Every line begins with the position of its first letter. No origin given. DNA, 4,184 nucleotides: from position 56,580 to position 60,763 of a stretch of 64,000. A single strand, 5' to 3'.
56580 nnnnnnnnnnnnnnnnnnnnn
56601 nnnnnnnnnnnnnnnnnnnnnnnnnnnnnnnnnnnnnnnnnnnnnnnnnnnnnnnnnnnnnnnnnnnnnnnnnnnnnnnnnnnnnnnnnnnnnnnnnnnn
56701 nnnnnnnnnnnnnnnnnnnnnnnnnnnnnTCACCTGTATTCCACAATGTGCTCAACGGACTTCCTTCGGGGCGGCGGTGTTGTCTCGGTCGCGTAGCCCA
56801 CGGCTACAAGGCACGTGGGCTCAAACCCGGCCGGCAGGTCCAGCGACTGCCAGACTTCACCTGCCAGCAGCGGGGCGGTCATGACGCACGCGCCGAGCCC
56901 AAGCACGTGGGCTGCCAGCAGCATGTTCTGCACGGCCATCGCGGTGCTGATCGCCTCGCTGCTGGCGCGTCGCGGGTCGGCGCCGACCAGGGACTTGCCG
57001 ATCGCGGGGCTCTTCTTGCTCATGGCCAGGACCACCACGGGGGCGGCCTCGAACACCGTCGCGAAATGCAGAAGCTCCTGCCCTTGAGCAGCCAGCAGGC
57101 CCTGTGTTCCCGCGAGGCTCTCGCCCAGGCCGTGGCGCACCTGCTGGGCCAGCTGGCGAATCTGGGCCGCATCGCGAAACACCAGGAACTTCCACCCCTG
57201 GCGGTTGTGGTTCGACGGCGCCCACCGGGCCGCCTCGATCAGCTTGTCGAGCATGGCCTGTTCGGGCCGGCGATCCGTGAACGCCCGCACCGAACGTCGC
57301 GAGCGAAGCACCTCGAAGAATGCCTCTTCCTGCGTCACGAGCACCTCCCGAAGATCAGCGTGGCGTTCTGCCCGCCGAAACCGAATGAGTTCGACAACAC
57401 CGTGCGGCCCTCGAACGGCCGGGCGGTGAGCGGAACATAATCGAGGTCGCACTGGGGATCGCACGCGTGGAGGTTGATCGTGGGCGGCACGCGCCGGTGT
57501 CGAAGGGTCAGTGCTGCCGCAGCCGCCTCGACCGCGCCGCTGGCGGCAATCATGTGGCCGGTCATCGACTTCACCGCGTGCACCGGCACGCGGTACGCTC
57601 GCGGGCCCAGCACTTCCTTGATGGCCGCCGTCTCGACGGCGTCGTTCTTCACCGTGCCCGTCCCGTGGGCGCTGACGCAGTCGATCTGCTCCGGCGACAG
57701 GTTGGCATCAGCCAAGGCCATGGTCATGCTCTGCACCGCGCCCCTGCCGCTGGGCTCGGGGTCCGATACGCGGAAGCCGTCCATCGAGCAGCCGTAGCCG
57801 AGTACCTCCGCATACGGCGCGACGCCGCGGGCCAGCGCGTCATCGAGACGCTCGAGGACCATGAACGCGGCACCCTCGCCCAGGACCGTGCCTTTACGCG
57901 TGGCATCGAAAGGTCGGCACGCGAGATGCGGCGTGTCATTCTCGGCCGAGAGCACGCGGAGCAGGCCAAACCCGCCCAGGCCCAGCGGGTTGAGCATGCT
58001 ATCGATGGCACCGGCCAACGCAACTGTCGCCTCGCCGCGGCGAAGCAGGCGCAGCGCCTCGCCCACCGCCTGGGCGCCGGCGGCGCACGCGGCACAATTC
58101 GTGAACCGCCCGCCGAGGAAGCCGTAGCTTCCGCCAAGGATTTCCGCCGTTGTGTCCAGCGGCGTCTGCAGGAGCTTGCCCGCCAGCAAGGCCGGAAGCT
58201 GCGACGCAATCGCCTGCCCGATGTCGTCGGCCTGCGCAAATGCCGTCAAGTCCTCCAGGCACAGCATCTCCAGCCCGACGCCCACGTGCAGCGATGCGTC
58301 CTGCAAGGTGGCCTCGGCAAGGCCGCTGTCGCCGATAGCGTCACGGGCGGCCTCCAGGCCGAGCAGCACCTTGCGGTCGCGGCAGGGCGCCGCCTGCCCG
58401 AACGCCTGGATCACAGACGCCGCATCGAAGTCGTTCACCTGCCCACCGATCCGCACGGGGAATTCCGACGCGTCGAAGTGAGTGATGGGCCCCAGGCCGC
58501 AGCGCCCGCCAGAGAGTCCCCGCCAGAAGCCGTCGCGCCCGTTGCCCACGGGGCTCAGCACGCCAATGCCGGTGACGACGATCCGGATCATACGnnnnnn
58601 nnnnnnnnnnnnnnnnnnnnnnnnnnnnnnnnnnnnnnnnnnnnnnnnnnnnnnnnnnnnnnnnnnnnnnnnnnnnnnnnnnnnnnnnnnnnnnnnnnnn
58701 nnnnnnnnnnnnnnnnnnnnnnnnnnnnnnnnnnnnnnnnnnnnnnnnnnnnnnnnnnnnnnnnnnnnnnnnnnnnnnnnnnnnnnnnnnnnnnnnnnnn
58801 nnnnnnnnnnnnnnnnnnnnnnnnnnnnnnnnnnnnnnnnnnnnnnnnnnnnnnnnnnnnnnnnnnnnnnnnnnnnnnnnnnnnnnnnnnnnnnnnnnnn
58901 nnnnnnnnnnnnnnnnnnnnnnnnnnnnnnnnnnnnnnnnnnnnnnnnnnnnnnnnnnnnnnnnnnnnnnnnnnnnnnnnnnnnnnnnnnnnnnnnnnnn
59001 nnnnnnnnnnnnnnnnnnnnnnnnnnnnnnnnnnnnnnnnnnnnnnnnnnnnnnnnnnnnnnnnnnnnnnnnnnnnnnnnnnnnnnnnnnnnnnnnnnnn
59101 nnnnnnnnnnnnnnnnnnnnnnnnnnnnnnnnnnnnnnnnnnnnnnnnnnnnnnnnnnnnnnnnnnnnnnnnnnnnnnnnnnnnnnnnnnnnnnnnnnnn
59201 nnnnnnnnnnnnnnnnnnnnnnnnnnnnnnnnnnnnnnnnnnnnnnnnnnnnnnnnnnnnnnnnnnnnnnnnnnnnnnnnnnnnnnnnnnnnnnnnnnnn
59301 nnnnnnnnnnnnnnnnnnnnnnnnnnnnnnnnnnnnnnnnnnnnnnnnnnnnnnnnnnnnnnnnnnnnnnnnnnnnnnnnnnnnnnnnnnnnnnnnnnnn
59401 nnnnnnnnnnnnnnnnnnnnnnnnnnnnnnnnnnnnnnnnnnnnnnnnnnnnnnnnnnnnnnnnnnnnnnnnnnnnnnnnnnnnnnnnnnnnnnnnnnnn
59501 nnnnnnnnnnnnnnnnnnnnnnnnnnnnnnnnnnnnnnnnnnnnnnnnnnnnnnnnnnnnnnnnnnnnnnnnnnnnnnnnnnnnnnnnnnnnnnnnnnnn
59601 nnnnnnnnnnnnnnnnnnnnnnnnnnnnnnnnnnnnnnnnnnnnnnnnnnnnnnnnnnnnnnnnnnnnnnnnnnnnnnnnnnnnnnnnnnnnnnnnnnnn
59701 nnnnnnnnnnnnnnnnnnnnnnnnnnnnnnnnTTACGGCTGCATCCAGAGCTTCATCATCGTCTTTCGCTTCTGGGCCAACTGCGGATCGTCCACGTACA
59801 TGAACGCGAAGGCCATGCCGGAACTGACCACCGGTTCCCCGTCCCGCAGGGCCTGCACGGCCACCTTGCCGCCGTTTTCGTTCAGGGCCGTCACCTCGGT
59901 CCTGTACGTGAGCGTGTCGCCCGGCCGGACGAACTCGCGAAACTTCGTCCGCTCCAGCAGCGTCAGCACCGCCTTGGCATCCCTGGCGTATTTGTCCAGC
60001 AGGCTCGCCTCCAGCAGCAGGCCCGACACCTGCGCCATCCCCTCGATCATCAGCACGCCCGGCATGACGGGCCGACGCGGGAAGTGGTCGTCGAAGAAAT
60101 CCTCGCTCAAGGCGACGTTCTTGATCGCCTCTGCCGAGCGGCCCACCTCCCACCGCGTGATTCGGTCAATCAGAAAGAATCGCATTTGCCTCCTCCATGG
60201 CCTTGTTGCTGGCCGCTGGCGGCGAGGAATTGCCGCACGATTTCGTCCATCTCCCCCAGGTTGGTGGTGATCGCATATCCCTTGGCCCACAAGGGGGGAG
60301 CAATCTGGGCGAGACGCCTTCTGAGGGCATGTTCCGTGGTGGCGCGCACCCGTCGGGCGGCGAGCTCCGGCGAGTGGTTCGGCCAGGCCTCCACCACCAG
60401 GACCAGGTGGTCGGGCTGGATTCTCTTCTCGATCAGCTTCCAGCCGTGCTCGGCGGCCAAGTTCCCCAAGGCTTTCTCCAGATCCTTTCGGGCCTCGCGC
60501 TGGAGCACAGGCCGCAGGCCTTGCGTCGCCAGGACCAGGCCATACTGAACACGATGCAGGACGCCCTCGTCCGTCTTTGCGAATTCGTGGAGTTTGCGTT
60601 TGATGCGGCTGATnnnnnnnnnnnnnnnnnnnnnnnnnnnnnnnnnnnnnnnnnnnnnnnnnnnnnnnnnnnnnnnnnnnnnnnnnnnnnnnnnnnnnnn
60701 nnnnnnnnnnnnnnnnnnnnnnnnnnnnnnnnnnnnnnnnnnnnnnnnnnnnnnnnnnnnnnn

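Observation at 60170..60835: LexA DNA-binding domain fused to a degenerate IS200/Y1-transposase-like domain as first gene of the operon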

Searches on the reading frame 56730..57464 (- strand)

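Call 10: search_protein_families(library=pfam, proteins=[window:56730-57464:-], max_evalue=0.00001)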
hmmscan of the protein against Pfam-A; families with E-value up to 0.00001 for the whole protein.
window:56730-57464:- (244 aa): 2 families
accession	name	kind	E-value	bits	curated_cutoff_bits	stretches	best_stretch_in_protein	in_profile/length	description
PF00881.29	Nitroreductase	-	2.5e-34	119.3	23.5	1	53-224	1-167/167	Nitroreductase family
PF14512.11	TM1586_NiRdase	-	1.6e-09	38.2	27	0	70-98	158-187/215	Putative TM nitroreductase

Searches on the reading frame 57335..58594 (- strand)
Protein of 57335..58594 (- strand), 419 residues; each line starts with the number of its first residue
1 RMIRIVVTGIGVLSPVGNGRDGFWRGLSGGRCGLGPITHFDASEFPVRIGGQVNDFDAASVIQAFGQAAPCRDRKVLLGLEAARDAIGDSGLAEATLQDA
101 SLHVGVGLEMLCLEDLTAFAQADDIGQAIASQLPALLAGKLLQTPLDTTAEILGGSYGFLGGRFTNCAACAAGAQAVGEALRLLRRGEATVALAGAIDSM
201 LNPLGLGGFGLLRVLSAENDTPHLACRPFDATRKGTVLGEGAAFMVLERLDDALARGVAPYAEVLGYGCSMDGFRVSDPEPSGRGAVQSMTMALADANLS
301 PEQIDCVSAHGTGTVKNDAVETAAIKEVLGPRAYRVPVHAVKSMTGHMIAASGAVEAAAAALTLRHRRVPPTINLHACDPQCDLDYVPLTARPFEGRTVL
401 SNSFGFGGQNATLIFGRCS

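Call 10: search_protein_families(library=pfam, proteins=[window:57335-58594:-], max_evalue=0.00001)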
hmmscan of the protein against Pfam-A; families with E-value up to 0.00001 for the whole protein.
window:57335-58594:- (419 aa): 2 families
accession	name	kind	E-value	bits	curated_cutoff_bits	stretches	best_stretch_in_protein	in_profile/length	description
PF00109.32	ketoacyl-synt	-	1.3e-35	123.7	20.8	1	4-253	3-252/252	Beta-ketoacyl synthase, N-terminal domain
PF02801.28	Ketoacyl-synt_C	-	9.7e-35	119.6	20.8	1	261-375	1-118/119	Beta-ketoacyl synthase, C-terminal domain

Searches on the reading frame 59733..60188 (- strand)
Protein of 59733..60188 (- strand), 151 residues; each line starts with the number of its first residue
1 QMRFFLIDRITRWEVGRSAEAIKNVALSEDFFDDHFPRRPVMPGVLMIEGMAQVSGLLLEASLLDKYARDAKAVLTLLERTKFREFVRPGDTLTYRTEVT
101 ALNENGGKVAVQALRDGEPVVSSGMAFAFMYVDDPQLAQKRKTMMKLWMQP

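Call 10: search_protein_families(library=pfam, proteins=[window:59733-60188:-], max_evalue=0.00001)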
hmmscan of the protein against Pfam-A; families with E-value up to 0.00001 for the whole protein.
window:59733-60188:- (151 aa): 1 family
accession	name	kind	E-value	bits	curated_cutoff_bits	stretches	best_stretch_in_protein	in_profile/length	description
PF07977.19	FabA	-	5.6e-25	88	23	1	3-121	5-135/138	FabA-like domain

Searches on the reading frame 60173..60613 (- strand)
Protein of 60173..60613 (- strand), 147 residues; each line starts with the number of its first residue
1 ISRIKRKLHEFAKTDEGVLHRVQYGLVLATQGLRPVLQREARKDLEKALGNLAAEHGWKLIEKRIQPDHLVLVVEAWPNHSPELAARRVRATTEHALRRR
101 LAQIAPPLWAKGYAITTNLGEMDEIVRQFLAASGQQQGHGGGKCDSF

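Call 30: search_solved_structures(query=window:60173-60613:-, max_evalue=1, show_alignments=5)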
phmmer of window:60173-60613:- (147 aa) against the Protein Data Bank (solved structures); distinct sequences matched with E-value up to 1: 10.
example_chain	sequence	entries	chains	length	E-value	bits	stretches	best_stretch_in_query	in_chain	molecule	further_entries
2f4f_A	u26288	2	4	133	4.3e-07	33.3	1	24-138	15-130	Transposase, putative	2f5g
2fyx_A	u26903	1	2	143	2e-06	31.2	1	9-109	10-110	transposase, putative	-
2xo6_A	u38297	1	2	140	3e-05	27.3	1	13-110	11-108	TRANSPOSASE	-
2ec2_A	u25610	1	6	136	3.1e-05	27.3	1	23-131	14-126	136aa long hypothetical transposase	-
2xm3_A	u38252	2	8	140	3.4e-05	27.2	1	13-109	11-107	TRANSPOSASE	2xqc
2xma_A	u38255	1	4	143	3.5e-05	27.1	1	13-109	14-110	TRANSPOSASE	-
2a6m_A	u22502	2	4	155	0.013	18.8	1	13-131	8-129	ISHp608 transposase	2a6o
2vhg_A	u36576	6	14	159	0.013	18.7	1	13-131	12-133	TRANSPOSASE ORFA | Putative transposase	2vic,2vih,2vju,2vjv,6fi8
6nst_A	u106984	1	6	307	0.051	16.9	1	50-77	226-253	Branched-chain-amino-acid aminotransferase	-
8tvl_A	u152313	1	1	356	0.16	15.3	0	30-65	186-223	Plasminogen-binding group A streptococcal M-like protein PAM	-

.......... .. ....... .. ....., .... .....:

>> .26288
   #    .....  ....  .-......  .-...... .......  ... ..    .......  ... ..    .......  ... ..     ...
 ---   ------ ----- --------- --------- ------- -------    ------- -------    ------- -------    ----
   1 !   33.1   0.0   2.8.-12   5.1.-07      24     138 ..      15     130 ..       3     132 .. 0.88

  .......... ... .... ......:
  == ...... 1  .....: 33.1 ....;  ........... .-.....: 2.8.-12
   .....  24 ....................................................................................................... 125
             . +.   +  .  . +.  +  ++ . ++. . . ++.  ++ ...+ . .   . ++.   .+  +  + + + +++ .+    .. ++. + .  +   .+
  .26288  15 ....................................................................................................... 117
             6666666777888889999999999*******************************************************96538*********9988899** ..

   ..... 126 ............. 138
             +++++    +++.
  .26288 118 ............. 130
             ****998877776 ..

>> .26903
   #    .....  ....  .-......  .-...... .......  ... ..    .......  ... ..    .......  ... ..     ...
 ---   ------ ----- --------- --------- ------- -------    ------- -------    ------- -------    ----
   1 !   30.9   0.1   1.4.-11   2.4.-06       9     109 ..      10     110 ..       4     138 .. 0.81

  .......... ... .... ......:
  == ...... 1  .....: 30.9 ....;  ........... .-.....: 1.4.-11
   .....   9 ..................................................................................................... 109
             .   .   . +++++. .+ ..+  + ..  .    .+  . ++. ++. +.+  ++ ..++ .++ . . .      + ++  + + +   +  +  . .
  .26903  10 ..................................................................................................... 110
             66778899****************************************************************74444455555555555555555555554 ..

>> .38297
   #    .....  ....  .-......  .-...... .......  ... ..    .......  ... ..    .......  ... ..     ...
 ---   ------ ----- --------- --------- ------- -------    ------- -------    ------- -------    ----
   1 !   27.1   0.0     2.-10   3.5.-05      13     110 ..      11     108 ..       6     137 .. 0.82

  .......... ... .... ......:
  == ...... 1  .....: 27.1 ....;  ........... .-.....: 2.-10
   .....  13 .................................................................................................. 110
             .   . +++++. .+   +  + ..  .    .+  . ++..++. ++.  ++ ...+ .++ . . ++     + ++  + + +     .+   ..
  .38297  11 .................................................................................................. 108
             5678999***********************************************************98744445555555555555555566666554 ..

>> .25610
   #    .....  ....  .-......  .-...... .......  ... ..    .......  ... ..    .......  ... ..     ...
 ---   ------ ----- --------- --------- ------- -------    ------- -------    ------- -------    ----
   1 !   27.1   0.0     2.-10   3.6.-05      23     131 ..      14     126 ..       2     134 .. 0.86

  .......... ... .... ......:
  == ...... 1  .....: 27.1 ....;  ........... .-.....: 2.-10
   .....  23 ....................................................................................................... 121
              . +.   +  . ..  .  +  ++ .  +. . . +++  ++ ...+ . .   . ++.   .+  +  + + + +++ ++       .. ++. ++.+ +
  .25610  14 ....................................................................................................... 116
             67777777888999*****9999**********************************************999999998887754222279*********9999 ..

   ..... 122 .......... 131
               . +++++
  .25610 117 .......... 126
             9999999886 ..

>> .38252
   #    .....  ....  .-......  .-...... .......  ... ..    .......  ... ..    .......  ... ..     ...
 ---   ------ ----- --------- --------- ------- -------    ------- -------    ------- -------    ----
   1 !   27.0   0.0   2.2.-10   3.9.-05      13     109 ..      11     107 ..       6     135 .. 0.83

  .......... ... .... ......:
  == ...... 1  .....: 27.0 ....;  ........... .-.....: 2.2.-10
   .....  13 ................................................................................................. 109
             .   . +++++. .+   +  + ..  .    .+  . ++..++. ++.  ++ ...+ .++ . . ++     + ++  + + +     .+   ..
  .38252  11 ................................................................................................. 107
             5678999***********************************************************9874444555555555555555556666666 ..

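Call 33: search_solved_structures(query=A2, max_evalue=0.01, show_alignments=5)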
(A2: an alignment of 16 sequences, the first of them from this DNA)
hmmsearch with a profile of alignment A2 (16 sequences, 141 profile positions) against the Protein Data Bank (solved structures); distinct sequences matched with E-value up to 0.01: 8.
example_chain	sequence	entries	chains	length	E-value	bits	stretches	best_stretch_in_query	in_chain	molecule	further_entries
2f4f_A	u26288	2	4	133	2.6e-12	50.1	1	22-138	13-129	Transposase, putative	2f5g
2ec2_A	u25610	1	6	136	5.1e-11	45.9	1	22-139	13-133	136aa long hypothetical transposase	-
2fyx_A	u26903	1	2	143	7.4e-11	45.4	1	9-136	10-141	transposase, putative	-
2a6m_A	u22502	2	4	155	1.2e-08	38.2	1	12-138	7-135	ISHp608 transposase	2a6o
2vhg_A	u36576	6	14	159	1.2e-08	38.1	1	12-138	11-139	TRANSPOSASE ORFA | Putative transposase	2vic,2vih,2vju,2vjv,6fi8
2xo6_A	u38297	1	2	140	3.5e-08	36.7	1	16-136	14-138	TRANSPOSASE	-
2xm3_A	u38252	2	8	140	5.7e-08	36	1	16-136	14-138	TRANSPOSASE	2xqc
2xma_A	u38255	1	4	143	6.1e-08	35.9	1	16-136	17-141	TRANSPOSASE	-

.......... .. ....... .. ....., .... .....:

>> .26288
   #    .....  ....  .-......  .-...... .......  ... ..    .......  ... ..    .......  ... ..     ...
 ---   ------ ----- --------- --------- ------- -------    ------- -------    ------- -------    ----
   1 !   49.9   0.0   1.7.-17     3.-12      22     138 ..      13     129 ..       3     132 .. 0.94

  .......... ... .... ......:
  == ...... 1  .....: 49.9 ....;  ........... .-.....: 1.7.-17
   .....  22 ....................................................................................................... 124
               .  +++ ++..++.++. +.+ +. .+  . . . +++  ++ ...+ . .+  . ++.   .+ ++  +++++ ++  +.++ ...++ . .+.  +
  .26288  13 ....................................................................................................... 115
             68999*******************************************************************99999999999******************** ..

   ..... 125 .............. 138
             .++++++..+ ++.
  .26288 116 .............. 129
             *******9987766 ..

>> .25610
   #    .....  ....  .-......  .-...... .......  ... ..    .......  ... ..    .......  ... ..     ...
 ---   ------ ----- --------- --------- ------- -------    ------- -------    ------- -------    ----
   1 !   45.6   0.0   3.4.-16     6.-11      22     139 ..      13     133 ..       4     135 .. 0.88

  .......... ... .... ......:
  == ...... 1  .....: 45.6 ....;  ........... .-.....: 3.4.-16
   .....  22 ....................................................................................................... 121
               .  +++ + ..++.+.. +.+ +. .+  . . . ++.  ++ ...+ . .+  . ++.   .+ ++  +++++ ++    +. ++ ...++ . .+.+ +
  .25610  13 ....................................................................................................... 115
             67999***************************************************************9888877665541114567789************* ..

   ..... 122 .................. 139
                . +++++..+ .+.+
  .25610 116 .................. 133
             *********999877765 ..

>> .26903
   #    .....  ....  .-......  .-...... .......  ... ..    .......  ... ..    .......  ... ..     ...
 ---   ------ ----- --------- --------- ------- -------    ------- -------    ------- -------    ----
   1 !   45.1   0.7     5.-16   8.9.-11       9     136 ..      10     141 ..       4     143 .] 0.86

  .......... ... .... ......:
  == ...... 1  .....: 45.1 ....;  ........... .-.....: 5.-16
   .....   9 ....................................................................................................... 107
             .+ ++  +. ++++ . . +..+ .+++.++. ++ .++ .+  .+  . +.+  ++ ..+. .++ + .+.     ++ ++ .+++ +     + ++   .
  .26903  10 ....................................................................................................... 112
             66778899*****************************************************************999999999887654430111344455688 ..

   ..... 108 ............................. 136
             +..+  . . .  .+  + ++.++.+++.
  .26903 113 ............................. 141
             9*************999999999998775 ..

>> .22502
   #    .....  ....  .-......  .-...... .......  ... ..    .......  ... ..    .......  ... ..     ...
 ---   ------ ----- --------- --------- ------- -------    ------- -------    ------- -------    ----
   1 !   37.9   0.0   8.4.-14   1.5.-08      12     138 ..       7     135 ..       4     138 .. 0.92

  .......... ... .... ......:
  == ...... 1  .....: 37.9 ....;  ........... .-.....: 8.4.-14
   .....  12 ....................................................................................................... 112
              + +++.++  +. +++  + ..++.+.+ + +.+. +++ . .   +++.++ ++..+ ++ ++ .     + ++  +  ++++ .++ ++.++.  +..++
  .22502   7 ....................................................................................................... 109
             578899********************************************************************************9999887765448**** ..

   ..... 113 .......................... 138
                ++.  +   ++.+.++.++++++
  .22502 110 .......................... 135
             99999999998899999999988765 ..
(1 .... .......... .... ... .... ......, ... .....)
